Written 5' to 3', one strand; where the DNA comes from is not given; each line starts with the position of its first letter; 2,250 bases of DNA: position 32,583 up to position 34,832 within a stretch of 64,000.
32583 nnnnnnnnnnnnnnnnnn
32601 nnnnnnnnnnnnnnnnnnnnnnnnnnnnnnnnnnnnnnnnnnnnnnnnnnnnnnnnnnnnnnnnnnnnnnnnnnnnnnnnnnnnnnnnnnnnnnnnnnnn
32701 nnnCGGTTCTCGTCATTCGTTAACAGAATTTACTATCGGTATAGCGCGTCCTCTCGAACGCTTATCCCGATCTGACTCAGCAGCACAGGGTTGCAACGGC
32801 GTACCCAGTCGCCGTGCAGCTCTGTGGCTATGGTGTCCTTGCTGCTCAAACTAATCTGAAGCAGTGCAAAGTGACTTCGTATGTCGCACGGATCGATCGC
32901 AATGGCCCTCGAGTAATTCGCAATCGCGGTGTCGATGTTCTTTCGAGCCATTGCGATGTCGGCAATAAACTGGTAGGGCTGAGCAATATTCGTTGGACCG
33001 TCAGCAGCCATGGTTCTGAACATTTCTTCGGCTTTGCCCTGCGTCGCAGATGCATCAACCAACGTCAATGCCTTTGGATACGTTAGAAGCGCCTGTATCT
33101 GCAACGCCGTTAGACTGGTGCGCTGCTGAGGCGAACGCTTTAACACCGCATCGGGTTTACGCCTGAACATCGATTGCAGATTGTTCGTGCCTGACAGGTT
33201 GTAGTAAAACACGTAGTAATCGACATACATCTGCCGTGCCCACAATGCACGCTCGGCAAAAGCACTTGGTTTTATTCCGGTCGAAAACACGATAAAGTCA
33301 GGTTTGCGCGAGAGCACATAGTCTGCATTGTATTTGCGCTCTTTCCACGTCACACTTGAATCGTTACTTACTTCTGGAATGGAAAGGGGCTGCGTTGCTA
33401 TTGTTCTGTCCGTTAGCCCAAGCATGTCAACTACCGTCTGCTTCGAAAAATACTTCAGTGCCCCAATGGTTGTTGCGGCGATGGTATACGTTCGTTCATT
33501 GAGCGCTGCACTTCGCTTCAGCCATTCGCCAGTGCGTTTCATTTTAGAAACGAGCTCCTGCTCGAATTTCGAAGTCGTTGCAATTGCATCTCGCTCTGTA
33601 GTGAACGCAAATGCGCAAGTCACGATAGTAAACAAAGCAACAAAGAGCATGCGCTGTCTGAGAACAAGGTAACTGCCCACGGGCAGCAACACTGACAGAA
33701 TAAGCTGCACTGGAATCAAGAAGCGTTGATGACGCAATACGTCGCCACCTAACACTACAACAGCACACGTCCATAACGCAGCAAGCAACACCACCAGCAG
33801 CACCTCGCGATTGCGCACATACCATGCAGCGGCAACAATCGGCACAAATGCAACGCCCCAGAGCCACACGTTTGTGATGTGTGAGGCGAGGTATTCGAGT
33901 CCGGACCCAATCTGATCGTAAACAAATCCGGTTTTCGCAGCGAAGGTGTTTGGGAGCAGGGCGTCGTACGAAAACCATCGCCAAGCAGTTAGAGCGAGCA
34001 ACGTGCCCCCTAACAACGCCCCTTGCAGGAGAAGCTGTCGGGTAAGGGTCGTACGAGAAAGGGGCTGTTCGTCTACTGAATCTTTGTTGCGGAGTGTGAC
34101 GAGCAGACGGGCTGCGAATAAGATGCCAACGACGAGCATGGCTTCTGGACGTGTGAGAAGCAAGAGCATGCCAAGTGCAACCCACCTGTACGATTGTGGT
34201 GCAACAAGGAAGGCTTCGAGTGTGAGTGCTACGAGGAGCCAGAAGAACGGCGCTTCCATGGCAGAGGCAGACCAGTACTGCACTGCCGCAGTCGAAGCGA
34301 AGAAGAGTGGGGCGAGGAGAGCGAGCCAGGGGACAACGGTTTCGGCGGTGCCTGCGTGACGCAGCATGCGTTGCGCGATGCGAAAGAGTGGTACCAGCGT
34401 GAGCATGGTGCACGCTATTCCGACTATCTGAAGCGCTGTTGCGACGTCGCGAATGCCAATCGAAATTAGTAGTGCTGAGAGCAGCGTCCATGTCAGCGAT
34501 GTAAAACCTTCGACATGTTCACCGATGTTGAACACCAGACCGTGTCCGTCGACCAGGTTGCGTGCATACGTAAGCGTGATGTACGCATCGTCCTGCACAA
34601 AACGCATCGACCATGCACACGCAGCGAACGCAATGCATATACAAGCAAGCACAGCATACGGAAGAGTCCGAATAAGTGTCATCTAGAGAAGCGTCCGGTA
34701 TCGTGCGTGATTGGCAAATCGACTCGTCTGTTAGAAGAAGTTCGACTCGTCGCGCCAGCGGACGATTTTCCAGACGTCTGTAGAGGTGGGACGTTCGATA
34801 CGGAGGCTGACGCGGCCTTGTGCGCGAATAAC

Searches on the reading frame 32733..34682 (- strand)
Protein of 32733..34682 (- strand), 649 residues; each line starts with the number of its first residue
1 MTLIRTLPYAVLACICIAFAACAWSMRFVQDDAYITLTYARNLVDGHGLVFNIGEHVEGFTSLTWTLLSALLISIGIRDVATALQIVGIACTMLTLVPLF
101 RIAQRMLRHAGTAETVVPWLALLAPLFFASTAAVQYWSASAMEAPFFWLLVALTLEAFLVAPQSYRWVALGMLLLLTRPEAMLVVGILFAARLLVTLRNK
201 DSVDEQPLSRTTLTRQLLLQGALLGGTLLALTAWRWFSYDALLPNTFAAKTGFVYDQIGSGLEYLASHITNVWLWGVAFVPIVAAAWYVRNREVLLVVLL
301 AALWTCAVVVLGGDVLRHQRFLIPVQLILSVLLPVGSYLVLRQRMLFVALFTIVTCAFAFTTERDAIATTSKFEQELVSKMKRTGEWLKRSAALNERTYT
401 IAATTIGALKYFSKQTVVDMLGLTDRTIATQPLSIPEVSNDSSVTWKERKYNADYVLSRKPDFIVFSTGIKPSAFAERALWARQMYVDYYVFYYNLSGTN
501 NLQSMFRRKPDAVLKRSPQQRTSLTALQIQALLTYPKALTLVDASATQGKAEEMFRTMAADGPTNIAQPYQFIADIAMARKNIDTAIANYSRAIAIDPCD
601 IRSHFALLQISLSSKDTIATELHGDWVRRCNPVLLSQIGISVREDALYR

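Call 67: search_protein_families(library=ncbifam, proteins=[window:32733-34682:-], max_evalue=0.00001)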
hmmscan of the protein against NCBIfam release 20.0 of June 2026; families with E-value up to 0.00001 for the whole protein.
window:32733-34682:- (649 aa): 1 family
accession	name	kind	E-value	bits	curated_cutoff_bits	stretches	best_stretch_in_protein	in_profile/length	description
NF041481.1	beta_arabfuran_tase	equivalog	8.1e-09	34.1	1050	1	12-128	10-134/633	terminal beta-(1->2)-arabinofuranosyltransferase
